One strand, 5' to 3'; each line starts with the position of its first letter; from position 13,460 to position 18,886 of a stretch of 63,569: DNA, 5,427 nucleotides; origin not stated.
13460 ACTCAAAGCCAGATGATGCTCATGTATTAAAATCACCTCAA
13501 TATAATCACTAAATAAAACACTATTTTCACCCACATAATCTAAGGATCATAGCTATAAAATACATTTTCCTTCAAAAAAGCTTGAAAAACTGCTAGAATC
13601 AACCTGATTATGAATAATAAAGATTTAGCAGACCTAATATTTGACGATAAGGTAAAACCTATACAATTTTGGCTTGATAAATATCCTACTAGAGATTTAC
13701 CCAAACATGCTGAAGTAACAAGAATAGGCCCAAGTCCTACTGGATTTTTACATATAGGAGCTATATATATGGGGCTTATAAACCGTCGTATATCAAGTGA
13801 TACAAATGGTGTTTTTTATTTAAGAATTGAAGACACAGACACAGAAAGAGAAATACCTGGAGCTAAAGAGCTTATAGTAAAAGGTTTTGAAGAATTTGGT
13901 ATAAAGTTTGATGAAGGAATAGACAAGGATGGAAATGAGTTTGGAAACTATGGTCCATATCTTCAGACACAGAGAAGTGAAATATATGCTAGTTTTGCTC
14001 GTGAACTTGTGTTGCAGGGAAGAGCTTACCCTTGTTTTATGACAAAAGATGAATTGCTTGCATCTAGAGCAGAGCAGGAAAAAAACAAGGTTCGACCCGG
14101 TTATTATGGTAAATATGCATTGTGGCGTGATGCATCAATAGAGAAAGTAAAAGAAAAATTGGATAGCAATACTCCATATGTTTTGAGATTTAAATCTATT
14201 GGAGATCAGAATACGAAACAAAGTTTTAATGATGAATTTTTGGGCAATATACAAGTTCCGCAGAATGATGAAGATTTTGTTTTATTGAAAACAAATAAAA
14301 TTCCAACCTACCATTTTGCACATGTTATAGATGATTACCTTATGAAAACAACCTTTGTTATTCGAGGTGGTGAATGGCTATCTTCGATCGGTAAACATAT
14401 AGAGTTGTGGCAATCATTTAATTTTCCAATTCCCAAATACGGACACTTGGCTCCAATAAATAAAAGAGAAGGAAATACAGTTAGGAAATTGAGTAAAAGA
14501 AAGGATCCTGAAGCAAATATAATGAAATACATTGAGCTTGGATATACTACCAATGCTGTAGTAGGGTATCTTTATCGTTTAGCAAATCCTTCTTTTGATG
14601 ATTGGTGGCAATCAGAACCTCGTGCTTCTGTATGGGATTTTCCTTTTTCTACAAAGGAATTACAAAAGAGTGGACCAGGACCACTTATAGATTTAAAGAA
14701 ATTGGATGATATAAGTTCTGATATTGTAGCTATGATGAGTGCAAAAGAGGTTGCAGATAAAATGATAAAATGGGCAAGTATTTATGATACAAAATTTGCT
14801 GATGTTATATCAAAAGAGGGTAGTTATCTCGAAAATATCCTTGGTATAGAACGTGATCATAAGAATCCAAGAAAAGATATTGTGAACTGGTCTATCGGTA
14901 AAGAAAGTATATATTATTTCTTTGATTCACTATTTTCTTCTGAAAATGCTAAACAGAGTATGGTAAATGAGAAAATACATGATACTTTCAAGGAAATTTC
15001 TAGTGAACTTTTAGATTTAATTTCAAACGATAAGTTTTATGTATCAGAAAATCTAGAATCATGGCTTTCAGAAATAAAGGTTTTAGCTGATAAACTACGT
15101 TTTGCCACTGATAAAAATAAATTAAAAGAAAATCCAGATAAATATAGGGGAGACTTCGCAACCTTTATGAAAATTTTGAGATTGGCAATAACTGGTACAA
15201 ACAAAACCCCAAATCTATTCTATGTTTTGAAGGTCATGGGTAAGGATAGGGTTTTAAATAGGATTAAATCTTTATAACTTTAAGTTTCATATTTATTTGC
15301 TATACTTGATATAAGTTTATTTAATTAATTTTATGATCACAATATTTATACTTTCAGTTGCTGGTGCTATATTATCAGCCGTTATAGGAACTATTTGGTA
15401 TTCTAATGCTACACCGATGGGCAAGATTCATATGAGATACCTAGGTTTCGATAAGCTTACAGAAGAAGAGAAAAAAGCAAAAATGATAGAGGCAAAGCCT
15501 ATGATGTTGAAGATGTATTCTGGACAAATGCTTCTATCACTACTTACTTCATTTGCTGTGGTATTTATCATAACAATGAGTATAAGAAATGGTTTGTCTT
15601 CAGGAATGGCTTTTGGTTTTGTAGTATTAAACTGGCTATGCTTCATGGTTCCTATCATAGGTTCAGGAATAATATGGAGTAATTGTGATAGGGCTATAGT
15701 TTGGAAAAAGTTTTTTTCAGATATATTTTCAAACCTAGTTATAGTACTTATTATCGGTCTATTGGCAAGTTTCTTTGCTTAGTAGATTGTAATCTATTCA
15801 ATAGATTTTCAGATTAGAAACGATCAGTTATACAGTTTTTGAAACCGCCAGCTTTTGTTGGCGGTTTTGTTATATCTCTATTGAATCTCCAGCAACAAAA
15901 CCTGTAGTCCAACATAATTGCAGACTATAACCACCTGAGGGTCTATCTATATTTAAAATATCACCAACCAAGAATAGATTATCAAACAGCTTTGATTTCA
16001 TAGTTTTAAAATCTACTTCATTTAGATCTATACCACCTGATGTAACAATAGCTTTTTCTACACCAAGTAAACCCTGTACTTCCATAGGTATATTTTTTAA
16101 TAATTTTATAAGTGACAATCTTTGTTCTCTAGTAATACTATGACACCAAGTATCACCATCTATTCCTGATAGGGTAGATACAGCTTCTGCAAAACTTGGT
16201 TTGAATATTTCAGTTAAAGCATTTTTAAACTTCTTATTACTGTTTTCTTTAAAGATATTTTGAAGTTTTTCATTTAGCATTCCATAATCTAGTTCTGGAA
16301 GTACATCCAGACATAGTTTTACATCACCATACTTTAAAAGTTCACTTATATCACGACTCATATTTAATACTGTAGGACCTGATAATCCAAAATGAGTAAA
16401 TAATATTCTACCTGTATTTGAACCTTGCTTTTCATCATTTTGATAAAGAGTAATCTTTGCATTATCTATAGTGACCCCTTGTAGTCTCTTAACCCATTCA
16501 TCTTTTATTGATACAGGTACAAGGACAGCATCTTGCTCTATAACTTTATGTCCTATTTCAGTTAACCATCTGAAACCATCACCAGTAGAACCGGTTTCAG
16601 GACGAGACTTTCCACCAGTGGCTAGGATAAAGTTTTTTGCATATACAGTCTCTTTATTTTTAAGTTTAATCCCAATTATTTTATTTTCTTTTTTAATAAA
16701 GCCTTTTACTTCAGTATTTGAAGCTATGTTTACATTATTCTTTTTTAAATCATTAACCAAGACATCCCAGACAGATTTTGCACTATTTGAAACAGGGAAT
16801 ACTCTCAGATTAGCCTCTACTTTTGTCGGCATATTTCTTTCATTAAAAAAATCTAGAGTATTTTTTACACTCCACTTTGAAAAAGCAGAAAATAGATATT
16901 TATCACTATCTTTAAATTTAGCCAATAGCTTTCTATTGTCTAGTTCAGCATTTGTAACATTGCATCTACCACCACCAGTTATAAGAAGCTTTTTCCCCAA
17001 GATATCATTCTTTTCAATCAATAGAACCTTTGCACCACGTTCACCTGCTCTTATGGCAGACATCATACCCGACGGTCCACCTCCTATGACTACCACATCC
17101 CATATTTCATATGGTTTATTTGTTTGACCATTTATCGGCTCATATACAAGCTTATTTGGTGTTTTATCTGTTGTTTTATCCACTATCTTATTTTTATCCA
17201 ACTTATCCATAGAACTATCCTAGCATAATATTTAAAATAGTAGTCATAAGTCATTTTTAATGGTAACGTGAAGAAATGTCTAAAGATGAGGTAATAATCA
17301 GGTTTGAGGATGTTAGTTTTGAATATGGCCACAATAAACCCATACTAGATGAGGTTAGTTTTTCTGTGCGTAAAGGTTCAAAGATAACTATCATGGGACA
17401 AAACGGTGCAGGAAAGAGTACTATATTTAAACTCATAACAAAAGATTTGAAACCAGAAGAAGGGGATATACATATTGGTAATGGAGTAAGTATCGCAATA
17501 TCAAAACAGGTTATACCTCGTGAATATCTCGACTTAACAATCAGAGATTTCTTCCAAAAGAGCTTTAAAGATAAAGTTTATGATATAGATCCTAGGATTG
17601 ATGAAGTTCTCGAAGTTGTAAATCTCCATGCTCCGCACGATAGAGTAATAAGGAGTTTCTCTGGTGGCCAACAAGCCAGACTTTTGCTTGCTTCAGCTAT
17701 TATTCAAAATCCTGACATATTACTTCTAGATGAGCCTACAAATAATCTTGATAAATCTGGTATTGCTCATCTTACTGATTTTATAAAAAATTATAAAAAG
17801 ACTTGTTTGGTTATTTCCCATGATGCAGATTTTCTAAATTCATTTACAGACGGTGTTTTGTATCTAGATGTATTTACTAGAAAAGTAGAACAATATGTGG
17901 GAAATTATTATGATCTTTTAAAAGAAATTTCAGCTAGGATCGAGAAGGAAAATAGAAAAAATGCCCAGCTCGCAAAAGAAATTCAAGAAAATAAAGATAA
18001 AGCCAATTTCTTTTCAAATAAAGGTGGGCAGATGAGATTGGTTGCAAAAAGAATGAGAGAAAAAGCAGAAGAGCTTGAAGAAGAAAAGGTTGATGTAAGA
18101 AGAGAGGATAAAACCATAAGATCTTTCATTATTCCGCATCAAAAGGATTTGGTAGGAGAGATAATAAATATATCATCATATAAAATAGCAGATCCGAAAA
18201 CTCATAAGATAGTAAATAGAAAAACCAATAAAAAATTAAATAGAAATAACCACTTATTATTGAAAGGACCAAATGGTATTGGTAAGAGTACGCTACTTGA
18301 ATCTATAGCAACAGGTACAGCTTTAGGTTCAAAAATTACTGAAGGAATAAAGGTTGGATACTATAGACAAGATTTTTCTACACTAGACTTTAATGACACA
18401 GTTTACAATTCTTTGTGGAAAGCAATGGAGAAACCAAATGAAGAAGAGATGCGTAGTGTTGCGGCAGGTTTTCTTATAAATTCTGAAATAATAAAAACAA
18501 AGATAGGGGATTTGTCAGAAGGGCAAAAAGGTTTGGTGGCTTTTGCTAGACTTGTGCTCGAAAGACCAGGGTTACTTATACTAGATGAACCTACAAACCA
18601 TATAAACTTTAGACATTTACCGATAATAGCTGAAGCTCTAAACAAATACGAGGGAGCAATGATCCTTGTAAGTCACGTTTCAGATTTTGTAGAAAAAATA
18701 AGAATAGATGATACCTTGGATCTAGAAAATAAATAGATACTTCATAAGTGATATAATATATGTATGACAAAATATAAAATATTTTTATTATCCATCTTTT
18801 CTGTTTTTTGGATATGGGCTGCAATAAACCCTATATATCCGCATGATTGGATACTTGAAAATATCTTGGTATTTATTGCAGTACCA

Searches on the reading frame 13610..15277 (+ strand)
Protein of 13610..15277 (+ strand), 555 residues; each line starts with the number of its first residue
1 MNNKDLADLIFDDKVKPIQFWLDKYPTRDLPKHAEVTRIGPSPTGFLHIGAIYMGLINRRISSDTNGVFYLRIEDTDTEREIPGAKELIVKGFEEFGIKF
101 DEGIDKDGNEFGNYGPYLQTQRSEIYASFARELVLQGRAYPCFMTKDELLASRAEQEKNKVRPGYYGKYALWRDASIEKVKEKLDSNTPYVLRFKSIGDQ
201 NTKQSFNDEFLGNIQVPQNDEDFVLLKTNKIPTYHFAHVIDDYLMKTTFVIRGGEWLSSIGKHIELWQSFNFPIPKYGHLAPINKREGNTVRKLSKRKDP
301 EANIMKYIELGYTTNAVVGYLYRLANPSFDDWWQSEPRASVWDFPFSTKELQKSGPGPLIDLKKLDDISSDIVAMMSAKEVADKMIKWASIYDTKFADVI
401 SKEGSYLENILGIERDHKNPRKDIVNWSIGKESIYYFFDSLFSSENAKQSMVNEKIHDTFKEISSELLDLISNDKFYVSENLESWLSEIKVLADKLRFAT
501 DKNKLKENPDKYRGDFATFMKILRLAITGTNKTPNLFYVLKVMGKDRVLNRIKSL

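Call 26: search_protein_families(library=pfam, proteins=[window:13610-15277:+], max_evalue=0.001)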
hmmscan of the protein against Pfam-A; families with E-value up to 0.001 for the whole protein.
window:13610-15277:+ (555 aa): 2 families
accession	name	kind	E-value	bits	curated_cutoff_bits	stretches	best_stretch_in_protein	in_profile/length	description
PF00749.27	tRNA-synt_1c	-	3.5e-62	210.6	23.4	1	36-324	3-275/314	tRNA synthetases class I (E and Q), catalytic domain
PF19269.4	Anticodon_2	-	9e-09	36.3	23.6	1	515-553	100-138/141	Anticodon binding domain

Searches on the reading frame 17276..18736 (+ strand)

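Call 26: search_protein_families(library=pfam, proteins=[window:17276-18736:+], max_evalue=0.001)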
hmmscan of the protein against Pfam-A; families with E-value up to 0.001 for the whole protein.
window:17276-18736:+ (486 aa): 20 families
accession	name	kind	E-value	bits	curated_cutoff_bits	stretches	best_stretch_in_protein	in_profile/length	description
PF00005.33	ABC_tran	-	2.8e-46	158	25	2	24-156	1-137/137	ABC transporter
PF13304.12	AAA_21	-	6.4e-18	66.3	27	2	396-460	221-288/304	AAA domain, putative AbiEii toxin, Type IV TA system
PF02463.25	SMC_N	-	1.7e-10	41.2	40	0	102-190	111-205/220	RecF/RecN/SMC N terminal domain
PF13555.12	AAA_29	-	2.5e-08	34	27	0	320-345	18-43/61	P-loop containing region of AAA domain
PF20720.3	nSTAND3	-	4e-07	30.3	27.2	1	315-347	8-40/155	Novel STAND NTPase 3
PF03193.22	RsgA_GTPase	-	7.6e-07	29.5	30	0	315-348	98-130/174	RsgA GTPase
PF13401.12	AAA_22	-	5.3e-06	27.2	27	0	324-439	5-93/130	AAA domain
PF25199.1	nSTAND_NTPase5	-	1.2e-05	25.6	34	0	313-366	29-79/145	Novel STAND NTPase 5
PF13191.12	AAA_16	-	1.6e-05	25.9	32.6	0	324-346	24-46/167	AAA ATPase domain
PF25201.1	nSTAND6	-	2.5e-05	24.8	27.7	0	316-360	10-54/148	Novel STAND NTPase 6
PF05729.18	NACHT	-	6.3e-05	23.3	26.7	0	327-352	3-28/167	NACHT domain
PF02367.23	TsaE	-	8.3e-05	23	26.6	0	311-350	8-47/128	Threonylcarbamoyl adenosine biosynthesis protein TsaE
PF13173.12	AAA_14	-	0.00011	22.7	27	0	324-348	2-26/129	AAA domain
PF05496.18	RuvB_N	-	0.00012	22.3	27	0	312-357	21-66/159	Holliday junction DNA helicase RuvB P-loop domain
PF24883.2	NPHP3_N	-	0.00013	22.6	24.8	0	322-367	20-60/164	Nephrocystin 3, N-terminal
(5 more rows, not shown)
